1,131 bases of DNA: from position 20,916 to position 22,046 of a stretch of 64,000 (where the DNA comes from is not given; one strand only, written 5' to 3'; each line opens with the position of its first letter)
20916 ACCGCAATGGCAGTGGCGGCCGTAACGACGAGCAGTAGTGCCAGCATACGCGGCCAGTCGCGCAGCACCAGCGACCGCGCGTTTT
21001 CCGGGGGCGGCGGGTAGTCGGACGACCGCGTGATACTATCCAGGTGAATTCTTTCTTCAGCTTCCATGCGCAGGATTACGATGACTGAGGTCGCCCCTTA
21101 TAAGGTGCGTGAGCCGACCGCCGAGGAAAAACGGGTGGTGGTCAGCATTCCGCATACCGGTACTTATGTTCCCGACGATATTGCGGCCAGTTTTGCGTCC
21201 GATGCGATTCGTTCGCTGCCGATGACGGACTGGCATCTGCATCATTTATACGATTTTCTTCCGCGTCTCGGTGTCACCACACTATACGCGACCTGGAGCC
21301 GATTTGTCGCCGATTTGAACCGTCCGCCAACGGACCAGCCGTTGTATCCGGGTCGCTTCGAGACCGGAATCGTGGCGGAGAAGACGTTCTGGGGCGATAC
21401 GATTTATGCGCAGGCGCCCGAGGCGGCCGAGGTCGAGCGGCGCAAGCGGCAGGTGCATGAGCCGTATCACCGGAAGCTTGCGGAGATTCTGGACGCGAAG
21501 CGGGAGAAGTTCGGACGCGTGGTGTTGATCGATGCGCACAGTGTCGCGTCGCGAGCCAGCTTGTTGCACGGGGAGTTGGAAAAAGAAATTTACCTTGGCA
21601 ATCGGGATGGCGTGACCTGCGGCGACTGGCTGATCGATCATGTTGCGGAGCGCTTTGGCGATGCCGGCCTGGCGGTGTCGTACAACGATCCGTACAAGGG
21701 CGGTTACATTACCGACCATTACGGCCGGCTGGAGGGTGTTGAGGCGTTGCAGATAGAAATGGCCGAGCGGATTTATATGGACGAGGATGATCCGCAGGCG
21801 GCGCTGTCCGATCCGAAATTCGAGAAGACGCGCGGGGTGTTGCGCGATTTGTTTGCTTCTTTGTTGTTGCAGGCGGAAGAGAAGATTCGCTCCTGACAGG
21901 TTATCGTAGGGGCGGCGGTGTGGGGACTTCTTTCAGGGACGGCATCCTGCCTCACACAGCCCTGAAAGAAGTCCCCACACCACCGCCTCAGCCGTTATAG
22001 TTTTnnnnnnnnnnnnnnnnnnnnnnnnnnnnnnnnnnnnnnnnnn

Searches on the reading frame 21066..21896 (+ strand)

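Call 63: search_protein_families(library=pfam, max_evalue=0.00001, proteins=[window:21066-21896:+])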
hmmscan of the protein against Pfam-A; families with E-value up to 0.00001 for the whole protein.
window:21066-21896:+ (276 aa): 1 family
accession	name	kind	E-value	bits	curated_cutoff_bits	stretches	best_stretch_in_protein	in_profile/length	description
PF05013.17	FGase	-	1.2e-64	218.9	28.9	1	23-238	2-219/219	N-formylglutamate amidohydrolase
